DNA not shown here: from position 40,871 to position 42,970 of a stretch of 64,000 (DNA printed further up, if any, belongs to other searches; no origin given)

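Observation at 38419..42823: Two paralogous secreted proteins with a shared His-rich motif domain (one with dockerin-like repeats) flanking a GNAT acetyltransferase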

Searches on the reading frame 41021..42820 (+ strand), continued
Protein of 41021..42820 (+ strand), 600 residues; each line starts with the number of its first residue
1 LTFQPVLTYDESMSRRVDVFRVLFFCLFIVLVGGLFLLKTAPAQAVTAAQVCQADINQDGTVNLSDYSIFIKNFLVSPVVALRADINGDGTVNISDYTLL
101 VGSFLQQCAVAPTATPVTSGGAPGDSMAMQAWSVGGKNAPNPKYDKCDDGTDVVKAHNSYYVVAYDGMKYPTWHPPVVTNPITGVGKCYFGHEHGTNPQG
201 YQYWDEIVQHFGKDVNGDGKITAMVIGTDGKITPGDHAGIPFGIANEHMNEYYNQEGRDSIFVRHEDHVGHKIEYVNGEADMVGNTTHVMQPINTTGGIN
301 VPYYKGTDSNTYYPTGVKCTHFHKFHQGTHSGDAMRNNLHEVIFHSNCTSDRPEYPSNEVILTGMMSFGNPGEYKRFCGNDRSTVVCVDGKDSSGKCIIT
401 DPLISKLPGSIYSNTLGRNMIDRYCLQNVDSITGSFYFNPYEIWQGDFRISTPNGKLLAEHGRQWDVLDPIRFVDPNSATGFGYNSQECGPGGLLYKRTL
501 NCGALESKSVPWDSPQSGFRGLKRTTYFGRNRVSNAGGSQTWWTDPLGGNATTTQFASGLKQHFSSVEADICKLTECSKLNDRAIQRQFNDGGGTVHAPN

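Call 33: find_related_loci(query=A1, collection=genome_contigs, flank=6000)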
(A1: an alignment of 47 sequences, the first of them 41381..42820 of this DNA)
Query A1 (480 aa) in genome_contigs; peptide patterns used: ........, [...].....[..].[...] (x = any residue, [..] = any of these).
499 stretches matched a pattern; 391 encode a relative of the query (tblastn E <= 1e-3); the best 80 are kept; 80 distinct loci.
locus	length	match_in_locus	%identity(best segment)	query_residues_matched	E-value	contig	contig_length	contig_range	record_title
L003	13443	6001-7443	75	5-480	0e+0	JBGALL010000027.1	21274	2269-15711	MAG: Candidatus Woesebacteria bacterium isolate MAG_MBR_H10.109 MBRH10-109_opera_contig_8397, whole genome shotgun seque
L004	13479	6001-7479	68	5-480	0e+0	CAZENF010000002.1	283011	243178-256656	MAG TPA_asm: uncultured Candidatus Saccharibacteria bacterium isolate SRP273308_co1_433 genome assembly, contig: NODE_34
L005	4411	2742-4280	63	1-480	0e+0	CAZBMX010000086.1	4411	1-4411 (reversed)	MAG TPA_asm: uncultured Pseudomonadales bacterium isolate SRP192515_co1_124 genome assembly, contig: NODE_22054_length_4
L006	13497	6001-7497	63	4-480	0e+0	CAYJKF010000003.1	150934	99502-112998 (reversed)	MAG TPA_asm: uncultured Candidatus Saccharibacteria bacterium isolate ERP124720_co1_172 genome assembly, contig: NODE_13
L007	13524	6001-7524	62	5-480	0e+0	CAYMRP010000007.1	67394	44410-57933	MAG TPA_asm: uncultured Gammaproteobacteria bacterium isolate SRP286056_co1_76 genome assembly, contig: NODE_368_length_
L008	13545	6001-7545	60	3-480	0e+0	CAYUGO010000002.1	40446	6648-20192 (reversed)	MAG TPA_asm: uncultured Gammaproteobacteria bacterium isolate SRP107338_co1_147 genome assembly, contig: NODE_584_length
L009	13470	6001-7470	66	4-480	0e+0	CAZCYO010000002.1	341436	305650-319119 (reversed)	MAG TPA_asm: uncultured Gammaproteobacteria bacterium isolate SRP278252_co1_715 genome assembly, contig: NODE_15_length_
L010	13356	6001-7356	44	5-480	8e-119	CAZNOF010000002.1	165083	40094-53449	MAG TPA_asm: uncultured Pseudomonadales bacterium isolate SRP170004_co1_5 genome assembly, contig: NODE_85_length_165083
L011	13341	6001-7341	41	4-480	5e-114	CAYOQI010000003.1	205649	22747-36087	MAG TPA_asm: uncultured Pseudomonadales bacterium isolate SRP286056_co1_770 genome assembly, contig: NODE_31_length_2056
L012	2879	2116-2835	65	2-240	7e-108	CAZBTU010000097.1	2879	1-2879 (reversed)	MAG TPA_asm: uncultured Pseudomonadales bacterium isolate SRP286056_co2_100 genome assembly, contig: NODE_64225_length_2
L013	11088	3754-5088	40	1-480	3e-104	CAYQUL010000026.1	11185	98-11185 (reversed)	MAG TPA_asm: uncultured Gammaproteobacteria bacterium isolate SRP342105_co1_495 genome assembly, contig: NODE_7998_lengt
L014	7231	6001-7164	41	37-449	8e-97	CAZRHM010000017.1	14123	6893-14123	MAG TPA_asm: uncultured Candidatus Saccharibacteria bacterium isolate SRP268622_co1_210 genome assembly, contig: NODE_98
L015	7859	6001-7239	40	37-480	1e-90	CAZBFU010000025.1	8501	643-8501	MAG TPA_asm: uncultured Pseudomonadales bacterium isolate SRP342105_co1_165 genome assembly, contig: NODE_11630_length_8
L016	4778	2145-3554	36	6-480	1e-81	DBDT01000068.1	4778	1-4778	MAG TPA_asm: Candidatus Woesebacteria bacterium UBA925 UBA925_contig_2407, whole genome shotgun sequence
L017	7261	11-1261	38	37-480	5e-80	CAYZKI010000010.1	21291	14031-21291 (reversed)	MAG TPA_asm: uncultured Bacteriovoracaceae bacterium isolate binchicken_co276_19 genome assembly, contig: NODE_2229_leng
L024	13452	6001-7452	32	4-480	2e-63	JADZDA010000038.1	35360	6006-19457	MAG: Burkholderiales bacterium isolate SJ753 c_000000163573, whole genome shotgun sequence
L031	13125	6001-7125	32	37-480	3e-54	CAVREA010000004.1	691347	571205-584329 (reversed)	MAG: uncultured Actinomycetes bacterium isolate MFD05088.bin.2.38 genome assembly, contig: contig_37371, whole genome sh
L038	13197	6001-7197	31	6-480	1e-52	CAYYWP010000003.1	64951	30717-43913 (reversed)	MAG TPA_asm: uncultured Candidatus Binatia bacterium isolate SRP237561_co1_359 genome assembly, contig: NODE_582_length_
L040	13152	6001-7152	29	24-480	3e-52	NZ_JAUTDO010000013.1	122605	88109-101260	Conexibacter sp. CPCC 206217 Scaffold13, whole genome shotgun sequence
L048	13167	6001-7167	32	23-480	2e-50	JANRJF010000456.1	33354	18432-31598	MAG: Deltaproteobacteria bacterium isolate bins.329 k141_5018553, whole genome shotgun sequence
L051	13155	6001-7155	29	24-480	3e-50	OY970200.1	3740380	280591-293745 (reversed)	MAG: uncultured Acidimicrobiia bacterium isolate MFD03066.bin.1.45 genome assembly, chromosome: 1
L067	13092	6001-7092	31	35-480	6e-47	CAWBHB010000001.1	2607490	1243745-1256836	MAG: uncultured Gemmatimonadales bacterium isolate MFD06229.bin.2.149 genome assembly, contig: contig_13193, whole genom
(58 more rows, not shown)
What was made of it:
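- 391 loci in species-representative genomes across many phyla (call 33).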

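Call 40: find_homologous_proteins(query=L067:5788-7092:+)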
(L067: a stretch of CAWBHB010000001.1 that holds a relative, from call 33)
Query L067:5788-7092:+ (435 aa): 1827 proteins with E <= 0.001 among 5040 candidates; the best 120 are listed.
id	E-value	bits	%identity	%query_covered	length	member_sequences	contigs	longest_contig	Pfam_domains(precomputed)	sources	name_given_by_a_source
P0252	2.9e-277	938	92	97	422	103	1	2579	-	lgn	-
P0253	1.2e-254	864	85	97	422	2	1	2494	-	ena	-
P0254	4.8e-234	796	80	91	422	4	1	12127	-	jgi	jgi:hypothetical protein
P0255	1.5e-226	771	74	97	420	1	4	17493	-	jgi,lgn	jgi:hypothetical protein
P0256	2.2e-222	757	79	91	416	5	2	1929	-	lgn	-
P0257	1.0e-220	752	76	95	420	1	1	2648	-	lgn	-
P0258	4.5e-220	750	76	91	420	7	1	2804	-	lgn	-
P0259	3.2e-218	743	74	94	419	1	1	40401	-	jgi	jgi:hypothetical protein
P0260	7.8e-218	742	77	89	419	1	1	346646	-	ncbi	-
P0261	1.6e-217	741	78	88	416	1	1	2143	-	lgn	-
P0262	1.8e-217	741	78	88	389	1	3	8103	-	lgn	-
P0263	1.2e-215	735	74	94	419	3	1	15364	-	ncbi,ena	-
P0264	2.7e-215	734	74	95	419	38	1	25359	-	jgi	jgi:hypothetical protein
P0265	2.3e-213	727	73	96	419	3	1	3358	-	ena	-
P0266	9.5e-190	650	70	88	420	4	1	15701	-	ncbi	-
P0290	2.0e-153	530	59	88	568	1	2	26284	PF13287.13,PF13290.14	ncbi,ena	-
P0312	9.0e-150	518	59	88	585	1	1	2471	PF02018.24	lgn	-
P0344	4.7e-148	512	58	88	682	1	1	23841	-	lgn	-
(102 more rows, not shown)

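Call 41: search_protein_families(library=pfam, proteins=[P0118, P0290, P0312, P0032, P0154, P0161, P0185, P0191, P0140, P0344], max_evalue=0.001)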
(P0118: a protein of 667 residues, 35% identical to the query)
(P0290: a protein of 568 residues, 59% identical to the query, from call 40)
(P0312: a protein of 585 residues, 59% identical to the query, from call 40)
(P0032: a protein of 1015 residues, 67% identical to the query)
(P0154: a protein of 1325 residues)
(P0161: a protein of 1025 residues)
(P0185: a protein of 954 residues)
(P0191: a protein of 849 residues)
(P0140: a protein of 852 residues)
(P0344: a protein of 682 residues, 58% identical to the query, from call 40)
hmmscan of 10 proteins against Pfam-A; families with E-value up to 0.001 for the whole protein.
P0118 (667 aa): 1 family
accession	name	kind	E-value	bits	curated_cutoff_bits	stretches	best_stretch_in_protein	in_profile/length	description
PF24517.2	CBM96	-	4.1e-21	75.9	26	1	43-193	2-158/164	Carbohydrate-binding module family 96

P0290 (568 aa): 2 families
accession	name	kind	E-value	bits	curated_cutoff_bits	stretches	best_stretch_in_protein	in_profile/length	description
PF13290.12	CHB_HEX_C_1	-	4.1e-17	62.3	22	1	75-140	1-66/67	Chitobiase/beta-hexosaminidase C-terminal domain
PF13287.12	Fn3_assoc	-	1.1e-14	54.7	23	1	86-142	1-57/59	Fn3 associated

P0312 (585 aa): 1 family
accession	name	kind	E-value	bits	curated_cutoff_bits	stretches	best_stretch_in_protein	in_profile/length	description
PF02018.23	CBM_4_9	-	1.3e-06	29.3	25.9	1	36-117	4-90/136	Carbohydrate binding domain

P0032 (1015 aa): 2 families
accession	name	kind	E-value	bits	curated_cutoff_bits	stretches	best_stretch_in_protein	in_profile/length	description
PF16656.11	Pur_ac_phosph_N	-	1.3e-13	51.7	30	1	293-363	5-83/93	Purple acid Phosphatase, N-terminal domain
PF00041.27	fn3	-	4.2e-07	30.5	25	0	289-368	3-76/84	Fibronectin type III domain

P0154 (1325 aa): 2 families
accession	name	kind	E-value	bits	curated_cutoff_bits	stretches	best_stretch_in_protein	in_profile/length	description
PF13229.12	Beta_helix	-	1.3e-20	74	25.9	3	324-417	77-147/158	Right handed beta helix region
PF05048.19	NosD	-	2.5e-10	40.6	23.6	2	311-415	59-156/212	Periplasmic copper-binding protein (NosD)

P0161 (1025 aa): 2 families
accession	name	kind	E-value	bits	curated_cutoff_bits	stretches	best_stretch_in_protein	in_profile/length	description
PF01839.29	FG-GAP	-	3.4e-27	94.3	22.1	3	382-427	1-36/37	FG-GAP repeat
PF13517.12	FG-GAP_3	-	1.2e-07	32.6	26.9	0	180-259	1-61/61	FG-GAP-like repeat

P0185 (954 aa): 2 families
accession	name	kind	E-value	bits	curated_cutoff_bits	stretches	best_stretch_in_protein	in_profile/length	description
PF01839.29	FG-GAP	-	2.9e-27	94.5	22.1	3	329-369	2-37/37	FG-GAP repeat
PF13517.12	FG-GAP_3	-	1.9e-12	48.1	26.9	1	264-347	1-60/61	FG-GAP-like repeat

P0191 (849 aa): 0 families

P0140 (852 aa): 0 families

P0344 (682 aa): 0 families

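Call 47: search_protein_families(library=pfam, proteins=[P0083, P0093, P0107, P0096, P0108, P0026, P0005, P0123, P0105, P0126], max_evalue=0.01)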
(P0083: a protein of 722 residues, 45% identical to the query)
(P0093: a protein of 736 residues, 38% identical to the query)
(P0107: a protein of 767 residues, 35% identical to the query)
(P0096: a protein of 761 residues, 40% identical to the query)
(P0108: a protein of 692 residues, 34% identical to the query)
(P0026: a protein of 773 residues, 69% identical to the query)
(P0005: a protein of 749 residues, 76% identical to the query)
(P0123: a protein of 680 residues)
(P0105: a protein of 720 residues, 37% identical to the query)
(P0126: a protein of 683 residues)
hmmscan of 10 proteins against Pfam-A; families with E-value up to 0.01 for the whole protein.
P0083 (722 aa): 0 families

P0093 (736 aa): 2 families
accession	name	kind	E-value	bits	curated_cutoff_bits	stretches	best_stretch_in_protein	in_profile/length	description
PF13202.12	EF-hand_5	-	0.00051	19.8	25.9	1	369-384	7-22/25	EF hand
PF00036.39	EF-hand_1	-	0.007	16.3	25.4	0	370-385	9-24/29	EF hand domain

P0107 (767 aa): 0 families

P0096 (761 aa): 0 families

P0108 (692 aa): 0 families

P0026 (773 aa): 0 families

P0005 (749 aa): 0 families

P0123 (680 aa): 0 families

P0105 (720 aa): 1 family
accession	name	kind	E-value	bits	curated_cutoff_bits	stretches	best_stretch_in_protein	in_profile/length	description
PF02018.23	CBM_4_9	-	0.002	18.9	25.9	1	99-159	2-76/136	Carbohydrate binding domain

P0126 (683 aa): 0 families

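Call 49: search_protein_families(library=phrogs, proteins=[window:41021-42820:+], max_evalue=0.1)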
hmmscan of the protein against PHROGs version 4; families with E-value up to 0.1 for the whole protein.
window:41021-42820:+ (600 aa): 0 families

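Call 57: search_protein_families(library=pfam, alignment_id=A3, max_evalue=0.001)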
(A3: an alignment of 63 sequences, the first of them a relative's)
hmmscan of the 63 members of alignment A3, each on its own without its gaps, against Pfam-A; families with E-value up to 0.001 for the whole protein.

A. member 1, P0113 (716 aa): 0 families

B. families by the number of members that match (of 63 scanned): 21 families
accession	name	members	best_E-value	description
PF00404.24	Dockerin_1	6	5.6e-10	Dockerin type I domain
PF01839.29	FG-GAP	2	2.9e-27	FG-GAP repeat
PF14200.12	RicinB_lectin_2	2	6.8e-22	Ricin-type beta-trefoil lectin domain-like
PF24517.2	CBM96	2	4.1e-21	Carbohydrate-binding module family 96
PF00353.25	HemolysinCabind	2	2.8e-16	RTX calcium-binding nonapeptide repeat (4 copies)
PF00652.28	Ricin_B_lectin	2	9.2e-15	Ricin-type beta-trefoil lectin domain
PF16656.11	Pur_ac_phosph_N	2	1.3e-13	Purple acid Phosphatase, N-terminal domain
PF01471.23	PG_binding_1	2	8.3e-13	Putative peptidoglycan binding domain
PF13517.12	FG-GAP_3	2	1.9e-12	FG-GAP-like repeat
PF00041.27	fn3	2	1.3e-07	Fibronectin type III domain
PF02018.23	CBM_4_9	2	1.3e-06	Carbohydrate binding domain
PF13202.12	EF-hand_5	2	1.5e-06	EF hand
PF00036.39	EF-hand_1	2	3e-05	EF hand domain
PF13229.12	Beta_helix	1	1.3e-20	Right handed beta helix region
PF13290.12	CHB_HEX_C_1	1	4.1e-17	Chitobiase/beta-hexosaminidase C-terminal domain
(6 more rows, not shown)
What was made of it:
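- The CBM and dockerin fusions are like those of LPMOs (calls 41, 57).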

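Call 72: search_protein_families(library=pfam, proteins=[P0121, P0122, P0057, P0192, P0210, P0236], max_evalue=0.001)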
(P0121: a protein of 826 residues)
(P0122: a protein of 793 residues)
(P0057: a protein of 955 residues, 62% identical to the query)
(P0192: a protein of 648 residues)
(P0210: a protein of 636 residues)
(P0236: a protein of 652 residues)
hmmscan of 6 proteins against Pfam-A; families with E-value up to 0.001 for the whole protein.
P0121 (826 aa): 0 families

P0122 (793 aa): 1 family
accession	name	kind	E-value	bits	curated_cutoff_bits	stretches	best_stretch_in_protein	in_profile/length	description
PF07691.17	PA14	-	5.8e-16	59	24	1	109-223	9-134/147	PA14 domain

P0057 (955 aa): 1 family
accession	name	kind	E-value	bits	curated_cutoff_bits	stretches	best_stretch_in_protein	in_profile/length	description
PF00150.24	Cellulase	-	0.00079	19.4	23.5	0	111-309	16-146/272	Cellulase (glycosyl hydrolase family 5)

P0192 (648 aa): 0 families

P0210 (636 aa): 2 families
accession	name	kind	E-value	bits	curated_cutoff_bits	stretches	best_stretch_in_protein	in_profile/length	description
PF14200.12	RicinB_lectin_2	-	6.8e-22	78.4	25.6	3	88-156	22-88/89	Ricin-type beta-trefoil lectin domain-like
PF00652.28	Ricin_B_lectin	-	9.2e-15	55.4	29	1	37-121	2-85/126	Ricin-type beta-trefoil lectin domain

P0236 (652 aa): 3 families
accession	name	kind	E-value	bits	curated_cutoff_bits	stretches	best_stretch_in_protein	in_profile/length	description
PF14200.12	RicinB_lectin_2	-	1.6e-19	70.8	25.6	2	44-110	16-87/89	Ricin-type beta-trefoil lectin domain-like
PF00652.28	Ricin_B_lectin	-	2e-13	51.1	29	1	44-165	4-119/126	Ricin-type beta-trefoil lectin domain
PF03498.20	CDtoxinA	-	0.0007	19.7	22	0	45-98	56-110/149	Cytolethal distending toxin A/C domain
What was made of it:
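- Dockerin, CBM96, CBM_4_9, ricin-B, PA14, CHB_HEX_C, PG_binding_1, fn3 and beta-helix occur across the family (calls 41, 57, 72).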

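Call 73: search_solved_structures(query=P0057, max_evalue=1)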
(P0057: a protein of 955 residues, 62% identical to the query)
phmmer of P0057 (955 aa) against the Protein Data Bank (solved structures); distinct sequences matched with E-value up to 1: 2.
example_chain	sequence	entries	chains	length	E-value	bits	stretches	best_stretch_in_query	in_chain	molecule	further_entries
7spo_C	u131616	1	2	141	0.089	14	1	864-952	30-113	VNAR 3B4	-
6gjf_A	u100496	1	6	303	0.089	14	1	257-316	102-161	ENDOGLUCANASE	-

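Call 74: search_solved_structures(query=P0154, max_evalue=1)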
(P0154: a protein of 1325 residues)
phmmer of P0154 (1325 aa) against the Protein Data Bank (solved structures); distinct sequences matched with E-value up to 1: 5.
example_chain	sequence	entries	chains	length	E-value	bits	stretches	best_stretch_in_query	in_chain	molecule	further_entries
7v6m_A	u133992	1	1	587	7.2e-12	47.2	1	36-116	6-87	Fibronectin type III domain-containing protein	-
6kqs_A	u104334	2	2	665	6.5e-09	37.4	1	32-116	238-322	lacto-N-biosidase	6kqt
5gqc_A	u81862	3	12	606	6.9e-08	34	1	30-125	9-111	Lacto-N-biosidase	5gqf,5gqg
7v6i_A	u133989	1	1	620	1.7e-07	32.7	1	27-116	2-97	Lacto-N-biosidase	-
2vn5_B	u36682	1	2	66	0.88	10.4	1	761-819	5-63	ENDOGLUCANASE A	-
